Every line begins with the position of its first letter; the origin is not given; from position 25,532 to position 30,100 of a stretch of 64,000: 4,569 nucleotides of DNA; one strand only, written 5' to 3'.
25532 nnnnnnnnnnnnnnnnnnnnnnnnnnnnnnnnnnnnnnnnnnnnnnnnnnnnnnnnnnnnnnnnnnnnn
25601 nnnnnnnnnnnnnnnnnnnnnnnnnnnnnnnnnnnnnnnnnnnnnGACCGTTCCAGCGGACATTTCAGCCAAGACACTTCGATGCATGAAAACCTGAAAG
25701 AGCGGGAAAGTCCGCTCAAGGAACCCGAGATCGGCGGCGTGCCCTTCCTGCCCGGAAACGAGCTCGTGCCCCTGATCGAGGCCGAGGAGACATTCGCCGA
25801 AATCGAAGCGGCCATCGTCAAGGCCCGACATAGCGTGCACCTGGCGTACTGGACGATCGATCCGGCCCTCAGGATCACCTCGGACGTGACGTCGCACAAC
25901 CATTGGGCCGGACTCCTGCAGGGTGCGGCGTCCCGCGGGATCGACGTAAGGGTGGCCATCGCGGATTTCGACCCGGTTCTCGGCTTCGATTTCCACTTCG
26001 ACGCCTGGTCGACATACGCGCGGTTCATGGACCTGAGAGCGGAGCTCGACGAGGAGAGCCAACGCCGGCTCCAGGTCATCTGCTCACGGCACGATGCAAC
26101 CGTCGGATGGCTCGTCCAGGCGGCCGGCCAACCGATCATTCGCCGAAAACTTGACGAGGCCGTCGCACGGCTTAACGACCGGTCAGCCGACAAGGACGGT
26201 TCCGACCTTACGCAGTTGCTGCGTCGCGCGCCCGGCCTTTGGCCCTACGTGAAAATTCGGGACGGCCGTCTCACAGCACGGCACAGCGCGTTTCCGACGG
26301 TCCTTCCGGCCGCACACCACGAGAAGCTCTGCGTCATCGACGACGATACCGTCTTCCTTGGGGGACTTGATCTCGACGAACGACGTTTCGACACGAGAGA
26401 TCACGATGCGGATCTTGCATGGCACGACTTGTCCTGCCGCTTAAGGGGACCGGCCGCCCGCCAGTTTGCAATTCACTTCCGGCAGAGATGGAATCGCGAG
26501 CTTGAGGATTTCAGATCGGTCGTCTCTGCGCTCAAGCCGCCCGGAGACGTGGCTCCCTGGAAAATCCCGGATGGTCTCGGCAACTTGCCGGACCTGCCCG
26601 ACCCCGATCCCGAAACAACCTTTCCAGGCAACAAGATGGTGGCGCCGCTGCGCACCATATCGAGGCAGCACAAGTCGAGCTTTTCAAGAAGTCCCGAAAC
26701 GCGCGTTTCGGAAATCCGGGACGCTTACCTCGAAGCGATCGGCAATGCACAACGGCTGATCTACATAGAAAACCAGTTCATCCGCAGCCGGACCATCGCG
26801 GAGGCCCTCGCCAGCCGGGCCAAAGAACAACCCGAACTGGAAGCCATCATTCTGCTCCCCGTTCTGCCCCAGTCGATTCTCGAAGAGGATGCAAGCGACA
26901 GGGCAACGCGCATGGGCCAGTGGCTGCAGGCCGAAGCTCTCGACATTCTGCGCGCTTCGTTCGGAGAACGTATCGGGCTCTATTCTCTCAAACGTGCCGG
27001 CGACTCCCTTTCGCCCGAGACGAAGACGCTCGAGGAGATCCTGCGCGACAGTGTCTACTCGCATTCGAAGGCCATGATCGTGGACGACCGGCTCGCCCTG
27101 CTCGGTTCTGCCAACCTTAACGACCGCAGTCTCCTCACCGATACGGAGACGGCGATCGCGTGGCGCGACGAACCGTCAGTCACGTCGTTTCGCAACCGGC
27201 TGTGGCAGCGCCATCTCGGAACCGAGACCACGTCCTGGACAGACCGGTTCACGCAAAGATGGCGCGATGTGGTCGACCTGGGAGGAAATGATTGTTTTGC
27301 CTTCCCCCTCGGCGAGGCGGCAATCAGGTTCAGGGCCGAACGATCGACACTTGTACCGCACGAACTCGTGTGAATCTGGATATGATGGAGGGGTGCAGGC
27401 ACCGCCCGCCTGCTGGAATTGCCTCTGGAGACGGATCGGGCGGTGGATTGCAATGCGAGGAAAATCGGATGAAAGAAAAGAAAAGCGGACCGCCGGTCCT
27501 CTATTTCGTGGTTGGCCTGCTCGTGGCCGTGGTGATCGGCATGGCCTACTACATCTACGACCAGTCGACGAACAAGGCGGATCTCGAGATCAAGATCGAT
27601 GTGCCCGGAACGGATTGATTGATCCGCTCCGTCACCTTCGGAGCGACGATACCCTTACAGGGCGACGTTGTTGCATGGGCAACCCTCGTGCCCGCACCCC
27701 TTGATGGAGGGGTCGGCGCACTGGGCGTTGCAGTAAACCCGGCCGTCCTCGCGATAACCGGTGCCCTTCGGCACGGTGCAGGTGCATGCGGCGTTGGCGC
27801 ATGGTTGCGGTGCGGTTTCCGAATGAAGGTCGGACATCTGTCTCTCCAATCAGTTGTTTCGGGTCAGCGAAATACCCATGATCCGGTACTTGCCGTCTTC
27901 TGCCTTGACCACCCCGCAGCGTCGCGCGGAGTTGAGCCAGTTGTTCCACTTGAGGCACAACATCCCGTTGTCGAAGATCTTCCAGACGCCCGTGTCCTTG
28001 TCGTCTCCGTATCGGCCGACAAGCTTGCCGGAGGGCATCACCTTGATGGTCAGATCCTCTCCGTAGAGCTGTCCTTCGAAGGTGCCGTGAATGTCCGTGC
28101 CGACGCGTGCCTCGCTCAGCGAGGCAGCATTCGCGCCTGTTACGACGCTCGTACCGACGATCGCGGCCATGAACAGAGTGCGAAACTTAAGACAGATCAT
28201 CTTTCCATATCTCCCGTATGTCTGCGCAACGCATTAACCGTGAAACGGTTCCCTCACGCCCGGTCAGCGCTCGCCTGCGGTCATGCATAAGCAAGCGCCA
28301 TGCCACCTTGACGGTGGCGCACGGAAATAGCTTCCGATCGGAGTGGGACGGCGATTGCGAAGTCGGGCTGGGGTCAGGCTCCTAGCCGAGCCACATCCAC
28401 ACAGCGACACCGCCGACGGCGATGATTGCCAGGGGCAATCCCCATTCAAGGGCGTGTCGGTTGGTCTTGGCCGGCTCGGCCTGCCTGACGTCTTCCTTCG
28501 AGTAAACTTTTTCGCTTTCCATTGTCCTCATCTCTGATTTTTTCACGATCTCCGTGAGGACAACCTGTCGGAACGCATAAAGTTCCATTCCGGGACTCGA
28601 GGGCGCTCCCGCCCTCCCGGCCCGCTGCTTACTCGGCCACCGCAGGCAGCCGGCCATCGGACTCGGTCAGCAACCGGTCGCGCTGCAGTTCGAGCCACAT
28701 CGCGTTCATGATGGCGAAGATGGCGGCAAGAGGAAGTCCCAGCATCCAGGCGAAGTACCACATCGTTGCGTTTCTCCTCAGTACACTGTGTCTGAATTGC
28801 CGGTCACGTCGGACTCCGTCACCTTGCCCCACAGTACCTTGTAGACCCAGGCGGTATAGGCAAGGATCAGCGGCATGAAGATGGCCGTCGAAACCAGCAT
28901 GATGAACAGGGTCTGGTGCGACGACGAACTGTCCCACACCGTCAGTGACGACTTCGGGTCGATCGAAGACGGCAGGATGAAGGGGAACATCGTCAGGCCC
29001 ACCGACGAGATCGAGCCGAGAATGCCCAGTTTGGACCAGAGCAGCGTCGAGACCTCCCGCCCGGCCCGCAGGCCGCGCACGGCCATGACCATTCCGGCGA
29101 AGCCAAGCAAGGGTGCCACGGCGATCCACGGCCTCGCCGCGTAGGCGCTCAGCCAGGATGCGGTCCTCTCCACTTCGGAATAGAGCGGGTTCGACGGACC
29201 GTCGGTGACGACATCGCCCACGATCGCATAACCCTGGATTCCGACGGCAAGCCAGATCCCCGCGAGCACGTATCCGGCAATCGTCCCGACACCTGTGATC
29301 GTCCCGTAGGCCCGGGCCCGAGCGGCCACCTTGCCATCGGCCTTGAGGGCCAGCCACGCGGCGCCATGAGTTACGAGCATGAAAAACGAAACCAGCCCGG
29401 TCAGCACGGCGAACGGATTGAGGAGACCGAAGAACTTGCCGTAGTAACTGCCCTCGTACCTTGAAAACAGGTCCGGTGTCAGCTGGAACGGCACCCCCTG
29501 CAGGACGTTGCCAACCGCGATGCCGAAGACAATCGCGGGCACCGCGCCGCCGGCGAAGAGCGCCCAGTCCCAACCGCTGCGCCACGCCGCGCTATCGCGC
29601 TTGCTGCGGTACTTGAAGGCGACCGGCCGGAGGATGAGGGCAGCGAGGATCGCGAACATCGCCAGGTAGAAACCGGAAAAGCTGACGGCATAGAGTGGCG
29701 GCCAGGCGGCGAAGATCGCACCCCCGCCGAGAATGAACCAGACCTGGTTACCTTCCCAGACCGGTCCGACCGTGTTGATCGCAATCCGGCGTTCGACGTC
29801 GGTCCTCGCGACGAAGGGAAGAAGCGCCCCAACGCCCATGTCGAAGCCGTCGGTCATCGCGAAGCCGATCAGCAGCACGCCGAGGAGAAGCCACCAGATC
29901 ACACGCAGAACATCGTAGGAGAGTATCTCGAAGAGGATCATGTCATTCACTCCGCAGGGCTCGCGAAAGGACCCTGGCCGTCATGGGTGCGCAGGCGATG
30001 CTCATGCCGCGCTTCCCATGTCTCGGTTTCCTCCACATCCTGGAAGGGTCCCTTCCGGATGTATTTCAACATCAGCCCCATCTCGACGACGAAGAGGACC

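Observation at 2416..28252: GSR core (nepR-ecfG / phyR) embedded in a ~26-kb 'regulon island' with at least 11 perfect EcfG promoters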

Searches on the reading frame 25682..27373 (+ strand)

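Call 7: search_protein_families(library=pfam, proteins=[window:25682-27373:+], max_evalue=0.01)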
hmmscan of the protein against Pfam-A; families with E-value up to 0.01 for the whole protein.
window:25682-27373:+ (563 aa): 2 families
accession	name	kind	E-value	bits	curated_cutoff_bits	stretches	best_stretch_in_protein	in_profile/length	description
PF13091.12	PLDc_2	-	2.3e-17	63.5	27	2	350-508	2-129/132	PLD-like domain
PF00614.28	PLDc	-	3e-16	59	21.9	2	461-483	6-28/28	Phospholipase D Active site motif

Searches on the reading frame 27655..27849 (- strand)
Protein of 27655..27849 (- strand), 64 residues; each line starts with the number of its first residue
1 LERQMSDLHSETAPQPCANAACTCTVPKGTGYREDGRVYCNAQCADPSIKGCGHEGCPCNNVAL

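Call 7: search_protein_families(library=pfam, proteins=[window:27655-27849:-], max_evalue=0.01)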
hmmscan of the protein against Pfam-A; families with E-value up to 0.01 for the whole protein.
window:27655-27849:- (64 aa): 1 family
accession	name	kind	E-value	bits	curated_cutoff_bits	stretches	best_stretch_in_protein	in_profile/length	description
PF02069.22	Metallothio_Pro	-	8e-09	36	33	1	15-59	5-51/51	Prokaryotic metallothionein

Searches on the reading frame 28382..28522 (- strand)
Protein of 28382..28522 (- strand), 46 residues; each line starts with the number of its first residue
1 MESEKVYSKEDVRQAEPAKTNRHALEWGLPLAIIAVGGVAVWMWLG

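Call 44: search_protein_families(library=pfam, proteins=[window:28382-28522:-], max_evalue=1)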
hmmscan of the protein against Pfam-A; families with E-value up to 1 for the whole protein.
window:28382-28522:- (46 aa): 1 family
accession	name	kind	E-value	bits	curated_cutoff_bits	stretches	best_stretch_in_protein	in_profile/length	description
PF03918.19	CcmH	-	0.13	11.9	25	1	15-44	88-117/143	Cytochrome C biogenesis protein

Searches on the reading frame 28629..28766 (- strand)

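Call 44: search_protein_families(library=pfam, proteins=[window:28629-28766:-], max_evalue=1)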
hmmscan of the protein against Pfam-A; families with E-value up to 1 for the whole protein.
window:28629-28766:- (45 aa): 2 families
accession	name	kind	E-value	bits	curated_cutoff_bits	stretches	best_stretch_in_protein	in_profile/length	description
PF08173.16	YbgT_YccB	-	5.7e-14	52.3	26.2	1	2-28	1-27/27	Membrane bound YbgT-like protein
PF13400.11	Tad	-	0.033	14.9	22.3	1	4-32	5-33/47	Putative Flp pilus-assembly TadE/G-like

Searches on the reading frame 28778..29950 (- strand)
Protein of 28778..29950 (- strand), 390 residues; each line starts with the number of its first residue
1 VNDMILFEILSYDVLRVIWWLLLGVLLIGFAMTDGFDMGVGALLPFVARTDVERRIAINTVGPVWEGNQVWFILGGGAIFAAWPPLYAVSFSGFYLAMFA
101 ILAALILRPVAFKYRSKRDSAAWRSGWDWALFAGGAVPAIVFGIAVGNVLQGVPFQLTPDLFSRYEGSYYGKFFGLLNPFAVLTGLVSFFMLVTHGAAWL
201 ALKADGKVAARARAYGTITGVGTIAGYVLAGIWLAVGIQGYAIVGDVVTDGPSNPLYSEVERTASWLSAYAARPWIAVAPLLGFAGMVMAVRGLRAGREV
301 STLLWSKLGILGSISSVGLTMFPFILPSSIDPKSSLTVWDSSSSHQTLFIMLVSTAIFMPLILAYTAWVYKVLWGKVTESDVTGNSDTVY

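Call 9: search_protein_families(library=pfam, proteins=[window:28778-29950:-], max_evalue=0.001)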
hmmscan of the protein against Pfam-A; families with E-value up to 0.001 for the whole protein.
window:28778-29950:- (390 aa): 1 family
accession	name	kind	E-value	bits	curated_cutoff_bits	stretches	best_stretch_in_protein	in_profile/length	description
PF02322.20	Cyt_bd_oxida_II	-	9e-103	344.2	35.6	1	15-372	1-301/302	Cytochrome bd terminal oxidase subunit II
